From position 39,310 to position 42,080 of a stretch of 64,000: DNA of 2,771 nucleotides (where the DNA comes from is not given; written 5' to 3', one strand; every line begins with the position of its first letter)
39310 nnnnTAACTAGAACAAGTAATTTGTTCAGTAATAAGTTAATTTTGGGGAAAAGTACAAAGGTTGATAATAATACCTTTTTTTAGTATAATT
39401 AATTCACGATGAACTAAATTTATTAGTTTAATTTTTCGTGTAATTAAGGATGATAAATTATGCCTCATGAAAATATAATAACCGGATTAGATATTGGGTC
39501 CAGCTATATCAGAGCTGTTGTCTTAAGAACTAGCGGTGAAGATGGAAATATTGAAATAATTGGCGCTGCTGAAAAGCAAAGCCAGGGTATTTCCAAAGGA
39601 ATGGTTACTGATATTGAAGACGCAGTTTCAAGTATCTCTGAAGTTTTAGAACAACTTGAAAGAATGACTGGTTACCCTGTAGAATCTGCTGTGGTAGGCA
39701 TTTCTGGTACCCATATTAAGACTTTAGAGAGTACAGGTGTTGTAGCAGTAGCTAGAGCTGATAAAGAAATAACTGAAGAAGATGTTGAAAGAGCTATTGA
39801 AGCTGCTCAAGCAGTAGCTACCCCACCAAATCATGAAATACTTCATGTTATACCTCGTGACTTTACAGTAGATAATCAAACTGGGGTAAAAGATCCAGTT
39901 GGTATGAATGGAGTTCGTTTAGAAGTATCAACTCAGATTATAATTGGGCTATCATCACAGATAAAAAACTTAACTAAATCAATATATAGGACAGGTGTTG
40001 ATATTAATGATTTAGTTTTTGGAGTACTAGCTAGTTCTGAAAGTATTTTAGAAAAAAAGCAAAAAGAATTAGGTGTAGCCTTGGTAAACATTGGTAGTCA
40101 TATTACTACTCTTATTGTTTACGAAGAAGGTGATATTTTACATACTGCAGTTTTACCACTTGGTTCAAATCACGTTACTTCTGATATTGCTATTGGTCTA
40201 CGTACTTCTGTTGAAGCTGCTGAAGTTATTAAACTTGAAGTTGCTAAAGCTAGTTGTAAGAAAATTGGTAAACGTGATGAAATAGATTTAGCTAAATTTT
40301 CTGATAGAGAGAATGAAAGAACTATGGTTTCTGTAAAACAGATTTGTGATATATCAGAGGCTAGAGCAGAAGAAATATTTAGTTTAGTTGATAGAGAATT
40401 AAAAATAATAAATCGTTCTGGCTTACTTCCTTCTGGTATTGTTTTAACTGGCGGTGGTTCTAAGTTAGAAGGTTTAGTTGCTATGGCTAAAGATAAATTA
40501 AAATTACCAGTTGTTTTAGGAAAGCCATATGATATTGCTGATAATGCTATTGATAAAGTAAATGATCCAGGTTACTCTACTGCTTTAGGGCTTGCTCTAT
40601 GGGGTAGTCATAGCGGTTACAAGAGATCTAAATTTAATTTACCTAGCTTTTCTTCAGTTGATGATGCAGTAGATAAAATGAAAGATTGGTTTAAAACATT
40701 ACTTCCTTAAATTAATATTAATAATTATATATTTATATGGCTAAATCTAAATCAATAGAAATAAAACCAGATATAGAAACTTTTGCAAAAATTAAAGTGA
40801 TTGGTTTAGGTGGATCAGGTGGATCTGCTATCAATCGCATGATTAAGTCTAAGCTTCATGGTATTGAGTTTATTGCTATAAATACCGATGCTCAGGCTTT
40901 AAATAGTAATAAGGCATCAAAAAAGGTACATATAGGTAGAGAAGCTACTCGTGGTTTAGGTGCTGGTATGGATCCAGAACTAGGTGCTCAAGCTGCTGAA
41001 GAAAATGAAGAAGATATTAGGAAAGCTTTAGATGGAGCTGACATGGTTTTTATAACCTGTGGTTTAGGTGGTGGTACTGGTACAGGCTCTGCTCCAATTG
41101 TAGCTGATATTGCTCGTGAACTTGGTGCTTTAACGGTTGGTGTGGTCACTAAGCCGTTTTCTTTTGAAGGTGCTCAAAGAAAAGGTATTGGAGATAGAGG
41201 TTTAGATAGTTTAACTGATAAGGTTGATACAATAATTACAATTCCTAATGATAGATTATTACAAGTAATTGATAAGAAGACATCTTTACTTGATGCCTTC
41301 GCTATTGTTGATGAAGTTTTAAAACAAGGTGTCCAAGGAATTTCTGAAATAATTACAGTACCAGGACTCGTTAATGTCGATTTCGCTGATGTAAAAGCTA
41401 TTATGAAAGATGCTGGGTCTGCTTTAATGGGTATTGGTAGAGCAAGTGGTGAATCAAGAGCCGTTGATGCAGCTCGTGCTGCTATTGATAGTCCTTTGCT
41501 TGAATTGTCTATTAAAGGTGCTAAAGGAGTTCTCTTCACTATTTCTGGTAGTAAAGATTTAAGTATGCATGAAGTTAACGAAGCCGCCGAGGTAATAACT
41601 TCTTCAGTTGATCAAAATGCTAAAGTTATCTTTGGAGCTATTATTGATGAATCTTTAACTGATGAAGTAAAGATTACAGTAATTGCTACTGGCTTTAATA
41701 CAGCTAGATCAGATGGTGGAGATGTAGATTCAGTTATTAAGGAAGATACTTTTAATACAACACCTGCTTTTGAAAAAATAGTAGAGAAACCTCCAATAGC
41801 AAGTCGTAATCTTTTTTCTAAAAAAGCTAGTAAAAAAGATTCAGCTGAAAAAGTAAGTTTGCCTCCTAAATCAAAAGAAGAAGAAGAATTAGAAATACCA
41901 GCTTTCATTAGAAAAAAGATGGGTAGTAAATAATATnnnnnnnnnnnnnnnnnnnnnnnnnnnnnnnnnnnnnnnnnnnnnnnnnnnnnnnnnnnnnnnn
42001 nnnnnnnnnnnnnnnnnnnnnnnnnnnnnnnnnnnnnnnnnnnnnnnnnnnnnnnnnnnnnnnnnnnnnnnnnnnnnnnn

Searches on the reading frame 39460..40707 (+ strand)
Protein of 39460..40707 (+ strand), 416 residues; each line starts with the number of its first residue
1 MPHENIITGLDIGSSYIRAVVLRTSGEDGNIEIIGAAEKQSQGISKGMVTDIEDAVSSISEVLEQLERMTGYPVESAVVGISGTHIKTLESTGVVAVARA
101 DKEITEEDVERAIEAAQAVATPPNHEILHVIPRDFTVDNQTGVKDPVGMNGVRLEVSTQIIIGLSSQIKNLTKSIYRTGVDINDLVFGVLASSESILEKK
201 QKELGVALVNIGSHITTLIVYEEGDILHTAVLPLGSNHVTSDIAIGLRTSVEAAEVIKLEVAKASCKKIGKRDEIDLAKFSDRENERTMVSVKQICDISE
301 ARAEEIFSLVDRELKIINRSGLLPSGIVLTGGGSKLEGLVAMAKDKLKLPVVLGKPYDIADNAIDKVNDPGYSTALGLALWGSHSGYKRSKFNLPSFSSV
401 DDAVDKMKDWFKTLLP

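Call 12: search_protein_families(library=pfam, proteins=[window:39460-40707:+], max_evalue=0.001)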
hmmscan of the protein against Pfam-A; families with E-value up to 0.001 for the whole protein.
window:39460-40707:+ (416 aa): 5 families
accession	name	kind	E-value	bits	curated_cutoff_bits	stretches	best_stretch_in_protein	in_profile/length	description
PF14450.12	FtsA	-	1.5e-30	106.6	31.8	1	207-377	1-127/127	Cell division protein FtsA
PF02491.25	SHS2_FTSA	-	2.8e-30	105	25.4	1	83-161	1-78/79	SHS2 domain inserted in FTSA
PF11104.14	PilM_2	-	1.3e-12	47.7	27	1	9-260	1-236/340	Type IV pilus assembly protein PilM;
PF06723.19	MreB_Mbl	-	3.9e-07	29.7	27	1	205-354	146-304/327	MreB/Mbl protein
PF01869.26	BcrAD_BadFG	-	3.8e-05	23.8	31.5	0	9-84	2-72/271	BadF/BadG/BcrA/BcrD ATPase family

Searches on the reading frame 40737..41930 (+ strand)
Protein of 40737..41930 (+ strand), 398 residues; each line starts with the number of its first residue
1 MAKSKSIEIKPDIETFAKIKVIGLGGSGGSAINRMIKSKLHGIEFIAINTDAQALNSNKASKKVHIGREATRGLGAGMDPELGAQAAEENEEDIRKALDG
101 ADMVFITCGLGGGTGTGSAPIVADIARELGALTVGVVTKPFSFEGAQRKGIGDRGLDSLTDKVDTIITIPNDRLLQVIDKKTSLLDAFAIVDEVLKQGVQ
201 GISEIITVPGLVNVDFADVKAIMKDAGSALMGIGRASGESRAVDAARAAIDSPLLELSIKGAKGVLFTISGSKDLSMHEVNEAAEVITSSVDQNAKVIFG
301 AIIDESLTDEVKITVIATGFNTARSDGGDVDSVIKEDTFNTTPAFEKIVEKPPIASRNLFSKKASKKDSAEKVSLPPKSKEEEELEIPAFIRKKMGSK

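Call 12: search_protein_families(library=pfam, proteins=[window:40737-41930:+], max_evalue=0.001)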
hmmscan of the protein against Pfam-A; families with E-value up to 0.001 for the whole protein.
window:40737-41930:+ (398 aa): 3 families
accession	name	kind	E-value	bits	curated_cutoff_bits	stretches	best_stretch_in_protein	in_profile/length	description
PF00091.31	Tubulin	-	1.3e-47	162.9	33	1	18-178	1-189/190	Tubulin/FtsZ family, GTPase domain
PF12327.13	FtsZ_C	-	3.8e-35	120.5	27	1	227-320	1-94/95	FtsZ family, C-terminal domain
PF13809.12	Tubulin_2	-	8.8e-05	22.3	27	0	21-66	2-56/356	Tubulin like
